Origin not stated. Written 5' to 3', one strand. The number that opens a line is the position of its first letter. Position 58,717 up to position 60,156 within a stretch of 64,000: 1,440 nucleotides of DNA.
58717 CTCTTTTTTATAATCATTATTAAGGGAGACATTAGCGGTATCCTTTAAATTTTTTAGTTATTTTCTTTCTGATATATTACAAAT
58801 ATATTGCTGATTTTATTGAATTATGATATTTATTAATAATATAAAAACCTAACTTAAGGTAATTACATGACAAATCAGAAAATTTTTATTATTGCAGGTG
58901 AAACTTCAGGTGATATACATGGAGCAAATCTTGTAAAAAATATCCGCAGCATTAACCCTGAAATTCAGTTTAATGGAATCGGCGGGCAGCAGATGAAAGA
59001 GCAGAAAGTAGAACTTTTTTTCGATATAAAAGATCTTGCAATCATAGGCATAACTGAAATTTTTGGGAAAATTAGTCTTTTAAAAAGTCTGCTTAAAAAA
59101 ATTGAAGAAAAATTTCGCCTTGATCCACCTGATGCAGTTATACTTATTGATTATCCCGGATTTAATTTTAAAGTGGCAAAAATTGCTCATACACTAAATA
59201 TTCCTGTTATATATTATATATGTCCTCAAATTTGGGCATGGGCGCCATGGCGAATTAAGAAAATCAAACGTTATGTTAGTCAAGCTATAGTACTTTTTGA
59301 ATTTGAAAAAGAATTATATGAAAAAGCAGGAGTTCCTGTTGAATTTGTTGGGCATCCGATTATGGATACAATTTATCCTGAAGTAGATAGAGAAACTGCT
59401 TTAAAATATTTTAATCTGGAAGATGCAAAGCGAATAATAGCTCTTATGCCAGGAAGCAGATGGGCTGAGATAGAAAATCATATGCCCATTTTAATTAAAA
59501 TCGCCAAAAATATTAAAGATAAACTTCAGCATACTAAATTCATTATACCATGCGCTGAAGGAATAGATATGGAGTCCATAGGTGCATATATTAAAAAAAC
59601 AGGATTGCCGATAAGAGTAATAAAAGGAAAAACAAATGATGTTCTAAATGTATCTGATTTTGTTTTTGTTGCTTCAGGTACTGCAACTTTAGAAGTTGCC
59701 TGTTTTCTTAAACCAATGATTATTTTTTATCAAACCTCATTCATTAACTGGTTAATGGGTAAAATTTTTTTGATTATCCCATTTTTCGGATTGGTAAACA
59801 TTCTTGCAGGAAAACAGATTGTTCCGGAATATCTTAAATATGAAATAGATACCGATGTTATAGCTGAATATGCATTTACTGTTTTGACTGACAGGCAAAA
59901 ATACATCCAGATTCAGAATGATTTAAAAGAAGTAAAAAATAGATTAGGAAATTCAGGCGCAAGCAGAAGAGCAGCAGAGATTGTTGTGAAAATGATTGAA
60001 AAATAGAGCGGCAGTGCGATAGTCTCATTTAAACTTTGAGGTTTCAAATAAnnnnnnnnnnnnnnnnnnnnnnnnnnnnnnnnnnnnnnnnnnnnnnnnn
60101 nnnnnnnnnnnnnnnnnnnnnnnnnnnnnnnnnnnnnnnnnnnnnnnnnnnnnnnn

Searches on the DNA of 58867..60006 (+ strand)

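Call 29: search_rna_families(sources=[L059], threshold=gathering)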
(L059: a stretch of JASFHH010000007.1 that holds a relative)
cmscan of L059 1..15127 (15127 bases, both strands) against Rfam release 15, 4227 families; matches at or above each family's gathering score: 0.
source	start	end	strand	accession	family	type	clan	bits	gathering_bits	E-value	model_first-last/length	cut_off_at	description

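Call 86: search_with_rna_model(model_id=R1, sources=[L003, L004, L005, L006, L007, L008, L009, L010, L011, L012, L013, L014, L015, L016, L017, L018, L019, L020, L021, L022, L023, L024, L025, L026, L027, L028, L029, L030, L031, L032, L033, L034, L035, L036, L037, L038, L039, L040, L041, L042, L043, L044, L045, L046, L047, L048, L049, L050, L051, L052, L053, L054, L055, L056, L057, L058, L059, L060, L061, L062, L063, L064, L065, L066, L067, L068, L069, L070, L071, L072, L073, L074, L075, L076, L077], max_evalue=0.01)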
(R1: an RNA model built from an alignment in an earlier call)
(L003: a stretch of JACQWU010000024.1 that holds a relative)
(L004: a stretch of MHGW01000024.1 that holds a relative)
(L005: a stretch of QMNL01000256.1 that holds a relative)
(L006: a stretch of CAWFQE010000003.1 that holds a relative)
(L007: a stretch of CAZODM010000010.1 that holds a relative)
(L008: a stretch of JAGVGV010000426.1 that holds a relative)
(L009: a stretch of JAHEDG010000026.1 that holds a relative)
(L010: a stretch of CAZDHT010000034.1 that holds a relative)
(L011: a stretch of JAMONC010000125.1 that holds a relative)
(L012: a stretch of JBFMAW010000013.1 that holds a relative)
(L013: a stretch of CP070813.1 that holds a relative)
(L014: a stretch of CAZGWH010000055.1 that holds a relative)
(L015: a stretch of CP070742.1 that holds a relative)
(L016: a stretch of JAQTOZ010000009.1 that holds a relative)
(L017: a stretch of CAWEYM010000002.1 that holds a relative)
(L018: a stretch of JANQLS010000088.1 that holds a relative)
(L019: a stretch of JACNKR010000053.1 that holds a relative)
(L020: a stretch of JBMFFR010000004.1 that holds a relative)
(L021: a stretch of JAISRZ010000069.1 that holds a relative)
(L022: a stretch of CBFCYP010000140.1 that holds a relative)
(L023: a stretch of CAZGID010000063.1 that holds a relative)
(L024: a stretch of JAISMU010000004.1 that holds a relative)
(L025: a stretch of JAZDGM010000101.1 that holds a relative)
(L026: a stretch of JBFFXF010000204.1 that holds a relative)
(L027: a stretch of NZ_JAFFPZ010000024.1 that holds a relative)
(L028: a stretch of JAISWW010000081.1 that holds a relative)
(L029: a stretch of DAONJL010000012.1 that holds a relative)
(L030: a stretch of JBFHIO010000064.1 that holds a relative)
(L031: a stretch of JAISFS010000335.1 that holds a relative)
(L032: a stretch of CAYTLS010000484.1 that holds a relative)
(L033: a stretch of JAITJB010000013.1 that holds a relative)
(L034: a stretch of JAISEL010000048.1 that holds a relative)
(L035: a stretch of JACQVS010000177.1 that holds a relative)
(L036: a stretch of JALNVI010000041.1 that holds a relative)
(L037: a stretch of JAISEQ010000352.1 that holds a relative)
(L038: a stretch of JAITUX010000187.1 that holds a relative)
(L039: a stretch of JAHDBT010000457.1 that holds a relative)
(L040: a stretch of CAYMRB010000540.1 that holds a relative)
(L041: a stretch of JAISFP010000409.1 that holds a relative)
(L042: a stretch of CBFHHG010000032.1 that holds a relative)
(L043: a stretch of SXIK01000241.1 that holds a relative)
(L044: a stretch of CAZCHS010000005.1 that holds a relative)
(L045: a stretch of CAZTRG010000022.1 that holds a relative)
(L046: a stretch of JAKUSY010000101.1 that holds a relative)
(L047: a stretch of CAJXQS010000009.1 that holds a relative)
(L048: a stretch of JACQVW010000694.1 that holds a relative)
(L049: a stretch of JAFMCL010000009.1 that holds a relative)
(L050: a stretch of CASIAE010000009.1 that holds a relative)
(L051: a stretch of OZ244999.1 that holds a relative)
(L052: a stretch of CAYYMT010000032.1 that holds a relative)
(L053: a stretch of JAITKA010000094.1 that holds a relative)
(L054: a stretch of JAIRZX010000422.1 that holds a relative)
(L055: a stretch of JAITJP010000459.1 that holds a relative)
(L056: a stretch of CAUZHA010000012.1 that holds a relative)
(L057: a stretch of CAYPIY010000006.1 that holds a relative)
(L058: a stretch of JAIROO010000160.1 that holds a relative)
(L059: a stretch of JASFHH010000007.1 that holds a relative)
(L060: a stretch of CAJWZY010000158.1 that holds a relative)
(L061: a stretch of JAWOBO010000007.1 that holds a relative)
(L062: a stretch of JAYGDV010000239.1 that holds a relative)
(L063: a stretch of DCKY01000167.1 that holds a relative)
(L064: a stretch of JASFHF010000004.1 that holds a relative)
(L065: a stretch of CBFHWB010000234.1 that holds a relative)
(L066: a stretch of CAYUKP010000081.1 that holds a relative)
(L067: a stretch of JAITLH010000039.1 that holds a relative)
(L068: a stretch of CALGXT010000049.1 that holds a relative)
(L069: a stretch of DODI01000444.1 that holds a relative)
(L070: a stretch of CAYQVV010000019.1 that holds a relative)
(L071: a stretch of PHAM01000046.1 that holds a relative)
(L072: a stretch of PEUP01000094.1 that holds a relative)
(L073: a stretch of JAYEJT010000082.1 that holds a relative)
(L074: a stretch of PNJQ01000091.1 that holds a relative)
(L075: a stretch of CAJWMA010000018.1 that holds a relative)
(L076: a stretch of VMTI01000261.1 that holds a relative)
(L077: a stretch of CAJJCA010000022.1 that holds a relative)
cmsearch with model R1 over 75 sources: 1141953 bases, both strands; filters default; matches with E-value up to 0.01: 1.
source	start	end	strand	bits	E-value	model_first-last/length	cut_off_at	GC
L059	13829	14015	-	134.6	5.6e-25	1-189/189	no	0.42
